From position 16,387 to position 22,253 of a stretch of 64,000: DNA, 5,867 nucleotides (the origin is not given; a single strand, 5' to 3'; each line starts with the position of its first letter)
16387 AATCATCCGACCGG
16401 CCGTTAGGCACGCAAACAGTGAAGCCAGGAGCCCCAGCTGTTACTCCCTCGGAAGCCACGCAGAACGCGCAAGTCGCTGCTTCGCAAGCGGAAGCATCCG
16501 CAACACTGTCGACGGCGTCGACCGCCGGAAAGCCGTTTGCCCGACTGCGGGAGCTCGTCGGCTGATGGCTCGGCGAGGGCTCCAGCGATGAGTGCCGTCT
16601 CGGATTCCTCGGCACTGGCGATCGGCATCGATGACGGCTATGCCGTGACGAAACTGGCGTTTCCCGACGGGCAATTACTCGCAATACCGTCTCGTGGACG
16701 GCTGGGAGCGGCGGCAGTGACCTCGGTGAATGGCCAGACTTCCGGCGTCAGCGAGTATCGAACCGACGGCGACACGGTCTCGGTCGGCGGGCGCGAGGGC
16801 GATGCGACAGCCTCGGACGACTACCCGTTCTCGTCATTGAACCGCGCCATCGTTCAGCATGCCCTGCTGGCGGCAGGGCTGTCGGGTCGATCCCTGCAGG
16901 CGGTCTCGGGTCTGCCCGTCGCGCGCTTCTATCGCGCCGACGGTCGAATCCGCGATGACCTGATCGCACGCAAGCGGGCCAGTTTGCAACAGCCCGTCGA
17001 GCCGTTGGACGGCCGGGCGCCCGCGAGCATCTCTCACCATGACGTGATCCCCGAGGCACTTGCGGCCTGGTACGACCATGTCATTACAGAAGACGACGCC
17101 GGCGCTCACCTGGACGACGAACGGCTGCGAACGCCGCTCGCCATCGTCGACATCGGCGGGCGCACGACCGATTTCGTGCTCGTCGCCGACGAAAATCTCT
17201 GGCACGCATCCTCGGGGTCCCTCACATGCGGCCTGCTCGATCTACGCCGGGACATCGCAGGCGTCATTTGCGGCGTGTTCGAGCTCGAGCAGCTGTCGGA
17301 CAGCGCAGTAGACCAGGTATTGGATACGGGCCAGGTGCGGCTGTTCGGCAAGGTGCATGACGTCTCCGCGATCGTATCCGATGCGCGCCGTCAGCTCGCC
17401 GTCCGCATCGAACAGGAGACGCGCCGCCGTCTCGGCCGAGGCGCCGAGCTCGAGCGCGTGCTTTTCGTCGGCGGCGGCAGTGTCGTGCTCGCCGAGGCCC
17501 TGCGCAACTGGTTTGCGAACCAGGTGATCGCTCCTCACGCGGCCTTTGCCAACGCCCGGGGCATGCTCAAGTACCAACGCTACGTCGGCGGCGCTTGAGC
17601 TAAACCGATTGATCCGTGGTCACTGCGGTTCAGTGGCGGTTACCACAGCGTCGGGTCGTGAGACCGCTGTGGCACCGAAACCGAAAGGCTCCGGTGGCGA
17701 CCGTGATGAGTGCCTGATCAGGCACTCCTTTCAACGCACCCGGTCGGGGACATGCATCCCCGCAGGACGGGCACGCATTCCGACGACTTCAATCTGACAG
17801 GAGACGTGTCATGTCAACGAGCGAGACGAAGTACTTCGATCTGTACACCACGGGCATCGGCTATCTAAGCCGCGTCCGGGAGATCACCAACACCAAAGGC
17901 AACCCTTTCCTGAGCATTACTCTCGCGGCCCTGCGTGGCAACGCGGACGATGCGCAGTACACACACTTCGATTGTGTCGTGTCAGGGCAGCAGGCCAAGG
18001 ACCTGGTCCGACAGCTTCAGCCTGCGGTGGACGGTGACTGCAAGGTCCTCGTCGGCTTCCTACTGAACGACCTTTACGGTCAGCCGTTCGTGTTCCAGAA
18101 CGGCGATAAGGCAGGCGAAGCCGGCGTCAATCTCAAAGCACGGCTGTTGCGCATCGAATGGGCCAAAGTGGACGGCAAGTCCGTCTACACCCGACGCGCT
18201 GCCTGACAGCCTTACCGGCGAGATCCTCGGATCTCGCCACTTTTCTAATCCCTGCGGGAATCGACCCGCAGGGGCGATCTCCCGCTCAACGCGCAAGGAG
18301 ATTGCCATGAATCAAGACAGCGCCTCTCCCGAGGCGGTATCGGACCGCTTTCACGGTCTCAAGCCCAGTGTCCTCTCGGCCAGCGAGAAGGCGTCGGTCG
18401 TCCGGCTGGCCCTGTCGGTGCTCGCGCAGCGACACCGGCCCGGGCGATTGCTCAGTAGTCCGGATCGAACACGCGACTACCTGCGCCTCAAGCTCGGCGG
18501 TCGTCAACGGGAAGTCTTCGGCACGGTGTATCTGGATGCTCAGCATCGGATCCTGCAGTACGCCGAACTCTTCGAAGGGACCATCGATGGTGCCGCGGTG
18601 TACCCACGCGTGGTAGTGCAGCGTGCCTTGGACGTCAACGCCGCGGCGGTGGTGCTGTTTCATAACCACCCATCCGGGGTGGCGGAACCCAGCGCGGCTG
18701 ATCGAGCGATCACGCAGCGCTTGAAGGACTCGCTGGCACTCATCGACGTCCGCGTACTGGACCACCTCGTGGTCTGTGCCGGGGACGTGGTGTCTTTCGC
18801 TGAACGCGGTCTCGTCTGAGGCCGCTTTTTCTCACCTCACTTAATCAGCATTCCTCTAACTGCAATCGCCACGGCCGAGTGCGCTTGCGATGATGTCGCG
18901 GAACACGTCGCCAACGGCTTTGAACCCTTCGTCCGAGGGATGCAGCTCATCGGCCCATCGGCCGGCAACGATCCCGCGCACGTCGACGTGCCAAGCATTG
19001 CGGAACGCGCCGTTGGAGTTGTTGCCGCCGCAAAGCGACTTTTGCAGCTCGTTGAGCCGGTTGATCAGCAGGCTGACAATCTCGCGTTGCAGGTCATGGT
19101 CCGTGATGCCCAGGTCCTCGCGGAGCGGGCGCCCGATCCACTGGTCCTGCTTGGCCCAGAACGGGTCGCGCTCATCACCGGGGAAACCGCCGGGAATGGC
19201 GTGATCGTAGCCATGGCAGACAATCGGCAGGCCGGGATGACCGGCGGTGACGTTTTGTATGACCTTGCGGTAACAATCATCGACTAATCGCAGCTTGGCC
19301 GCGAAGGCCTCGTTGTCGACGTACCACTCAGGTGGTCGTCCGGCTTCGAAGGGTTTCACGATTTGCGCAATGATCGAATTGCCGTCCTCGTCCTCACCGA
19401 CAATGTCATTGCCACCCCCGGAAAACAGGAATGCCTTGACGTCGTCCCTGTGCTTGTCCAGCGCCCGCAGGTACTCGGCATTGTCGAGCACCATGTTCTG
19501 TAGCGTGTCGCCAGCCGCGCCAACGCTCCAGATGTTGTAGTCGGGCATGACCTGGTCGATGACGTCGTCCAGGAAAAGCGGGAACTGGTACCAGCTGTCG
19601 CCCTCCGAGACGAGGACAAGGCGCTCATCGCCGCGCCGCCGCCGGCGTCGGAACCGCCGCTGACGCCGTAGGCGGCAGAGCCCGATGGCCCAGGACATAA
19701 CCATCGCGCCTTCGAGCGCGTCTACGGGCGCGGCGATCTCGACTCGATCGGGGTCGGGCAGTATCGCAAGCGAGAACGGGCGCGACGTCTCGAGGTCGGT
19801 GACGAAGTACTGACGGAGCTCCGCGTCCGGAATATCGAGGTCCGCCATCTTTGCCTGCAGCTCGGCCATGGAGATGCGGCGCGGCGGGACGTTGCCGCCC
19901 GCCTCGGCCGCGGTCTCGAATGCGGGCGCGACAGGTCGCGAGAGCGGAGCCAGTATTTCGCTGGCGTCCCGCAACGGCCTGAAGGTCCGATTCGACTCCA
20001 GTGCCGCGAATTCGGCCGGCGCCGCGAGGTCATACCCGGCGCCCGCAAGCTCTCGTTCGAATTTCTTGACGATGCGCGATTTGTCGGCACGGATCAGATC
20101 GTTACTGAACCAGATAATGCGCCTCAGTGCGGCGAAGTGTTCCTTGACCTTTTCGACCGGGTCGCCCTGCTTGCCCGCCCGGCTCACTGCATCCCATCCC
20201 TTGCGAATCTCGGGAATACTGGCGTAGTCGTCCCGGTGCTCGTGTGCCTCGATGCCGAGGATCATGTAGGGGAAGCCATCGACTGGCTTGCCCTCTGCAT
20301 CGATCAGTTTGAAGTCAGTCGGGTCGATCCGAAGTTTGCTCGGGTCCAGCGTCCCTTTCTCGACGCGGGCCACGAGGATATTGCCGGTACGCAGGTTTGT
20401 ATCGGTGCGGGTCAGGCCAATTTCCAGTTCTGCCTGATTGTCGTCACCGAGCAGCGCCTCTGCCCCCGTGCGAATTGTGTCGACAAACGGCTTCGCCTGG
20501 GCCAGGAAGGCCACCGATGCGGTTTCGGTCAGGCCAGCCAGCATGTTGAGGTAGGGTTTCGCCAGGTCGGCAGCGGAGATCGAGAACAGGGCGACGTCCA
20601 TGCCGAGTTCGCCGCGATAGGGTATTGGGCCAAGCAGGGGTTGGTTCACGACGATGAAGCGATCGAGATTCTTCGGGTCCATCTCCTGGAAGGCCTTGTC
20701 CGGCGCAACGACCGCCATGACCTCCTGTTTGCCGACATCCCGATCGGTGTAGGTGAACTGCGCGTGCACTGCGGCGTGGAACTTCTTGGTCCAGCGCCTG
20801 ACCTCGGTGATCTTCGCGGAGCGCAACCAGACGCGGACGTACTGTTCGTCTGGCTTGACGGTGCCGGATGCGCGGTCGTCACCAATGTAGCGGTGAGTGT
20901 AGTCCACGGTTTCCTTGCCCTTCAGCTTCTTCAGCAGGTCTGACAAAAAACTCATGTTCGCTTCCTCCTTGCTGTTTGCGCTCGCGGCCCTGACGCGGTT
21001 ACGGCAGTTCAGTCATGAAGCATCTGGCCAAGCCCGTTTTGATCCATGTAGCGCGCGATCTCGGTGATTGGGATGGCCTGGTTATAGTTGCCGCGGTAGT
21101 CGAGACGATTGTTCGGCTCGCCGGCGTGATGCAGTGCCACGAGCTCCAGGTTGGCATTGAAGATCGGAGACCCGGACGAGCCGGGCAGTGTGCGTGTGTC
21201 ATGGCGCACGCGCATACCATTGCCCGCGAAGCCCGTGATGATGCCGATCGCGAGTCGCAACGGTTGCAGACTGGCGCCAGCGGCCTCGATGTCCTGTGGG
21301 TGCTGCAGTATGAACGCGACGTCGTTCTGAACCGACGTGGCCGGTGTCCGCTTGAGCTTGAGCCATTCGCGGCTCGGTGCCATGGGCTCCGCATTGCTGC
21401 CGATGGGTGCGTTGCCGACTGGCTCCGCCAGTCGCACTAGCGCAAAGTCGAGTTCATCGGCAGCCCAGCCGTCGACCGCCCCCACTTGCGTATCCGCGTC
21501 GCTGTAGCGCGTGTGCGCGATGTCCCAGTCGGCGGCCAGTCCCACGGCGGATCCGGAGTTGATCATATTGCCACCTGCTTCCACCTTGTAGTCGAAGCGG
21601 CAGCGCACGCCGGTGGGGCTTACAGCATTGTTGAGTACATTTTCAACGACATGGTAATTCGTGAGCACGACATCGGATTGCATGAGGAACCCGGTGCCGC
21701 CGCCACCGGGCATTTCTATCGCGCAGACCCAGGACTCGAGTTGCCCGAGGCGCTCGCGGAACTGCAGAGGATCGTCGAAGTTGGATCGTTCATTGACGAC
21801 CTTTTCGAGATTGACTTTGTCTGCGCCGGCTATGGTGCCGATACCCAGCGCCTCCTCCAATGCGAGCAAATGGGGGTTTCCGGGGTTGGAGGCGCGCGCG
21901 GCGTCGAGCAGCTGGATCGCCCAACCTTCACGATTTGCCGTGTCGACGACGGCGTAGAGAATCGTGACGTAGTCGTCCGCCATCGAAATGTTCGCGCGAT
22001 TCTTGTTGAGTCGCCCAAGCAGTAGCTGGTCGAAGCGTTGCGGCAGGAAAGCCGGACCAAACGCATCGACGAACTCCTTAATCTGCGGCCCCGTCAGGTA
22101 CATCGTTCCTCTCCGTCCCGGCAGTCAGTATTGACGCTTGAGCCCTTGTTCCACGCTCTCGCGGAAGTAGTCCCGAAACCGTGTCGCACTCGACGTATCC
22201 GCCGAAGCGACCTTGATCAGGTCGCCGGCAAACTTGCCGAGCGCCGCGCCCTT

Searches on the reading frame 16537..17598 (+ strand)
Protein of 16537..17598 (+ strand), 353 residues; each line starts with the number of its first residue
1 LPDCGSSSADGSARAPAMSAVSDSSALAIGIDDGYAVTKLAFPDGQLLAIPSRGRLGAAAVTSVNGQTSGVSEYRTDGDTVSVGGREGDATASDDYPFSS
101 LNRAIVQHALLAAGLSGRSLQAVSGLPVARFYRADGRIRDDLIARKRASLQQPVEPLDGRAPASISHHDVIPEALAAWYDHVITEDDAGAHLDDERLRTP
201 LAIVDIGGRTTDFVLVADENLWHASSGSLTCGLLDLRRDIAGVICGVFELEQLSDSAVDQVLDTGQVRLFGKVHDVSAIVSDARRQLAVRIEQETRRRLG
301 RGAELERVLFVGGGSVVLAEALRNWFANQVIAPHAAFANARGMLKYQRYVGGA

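Call 105: search_protein_families(library=pfam, proteins=[window:16537-17598:+], max_evalue=0.001)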
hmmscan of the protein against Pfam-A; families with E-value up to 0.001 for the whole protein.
window:16537-17598:+ (353 aa): 5 families
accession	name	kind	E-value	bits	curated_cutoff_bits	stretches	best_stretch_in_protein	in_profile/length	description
PF06406.17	StbA_N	-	7e-13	49.3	24.6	1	28-179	2-153/158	Plasmid segregation protein ParM, N-terminal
PF21522.3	MreB-like_C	-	1.5e-10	42.2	27.8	1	203-323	1-122/123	Archaeal actin homologue MreB-like, C-terminal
PF17989.7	ALP_N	-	9.4e-05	23.1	26.3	1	30-131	1-106/148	Actin like proteins N terminal domain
PF21523.3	ParM_N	-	0.00012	22.6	27.4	0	272-327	85-136/159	Plasmid segregation protein ParM, C-terminal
PF22128.2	Alp7A_like_C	-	0.00052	20.2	22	0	271-328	81-139/156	Alp7A C-terminal domain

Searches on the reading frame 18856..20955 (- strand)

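Call 105: search_protein_families(library=pfam, proteins=[window:18856-20955:-], max_evalue=0.001)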
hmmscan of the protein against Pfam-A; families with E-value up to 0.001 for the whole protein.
window:18856-20955:- (699 aa): 1 family
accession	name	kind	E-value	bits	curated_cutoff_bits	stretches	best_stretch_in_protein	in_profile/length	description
PF13472.12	Lipase_GDSL_2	-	4.7e-05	24.4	32.9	1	461-679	22-177/178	GDSL-like Lipase/Acylhydrolase family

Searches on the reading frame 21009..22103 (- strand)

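Call 105: search_protein_families(library=pfam, proteins=[window:21009-22103:-], max_evalue=0.001)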
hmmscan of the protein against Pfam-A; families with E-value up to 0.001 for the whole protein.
window:21009-22103:- (364 aa): 3 families
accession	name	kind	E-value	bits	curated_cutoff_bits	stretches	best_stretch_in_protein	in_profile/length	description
PF13365.12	Trypsin_2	-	3.9e-17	63.8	27.6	1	136-324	1-144/144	Trypsin-like peptidase domain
PF19955.5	EAD1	-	1.2e-14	54.9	24.2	1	1-86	1-89/90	Effector-associated domain 1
PF00089.32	Trypsin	-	7.2e-07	29.7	20.6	1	124-232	13-98/220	Trypsin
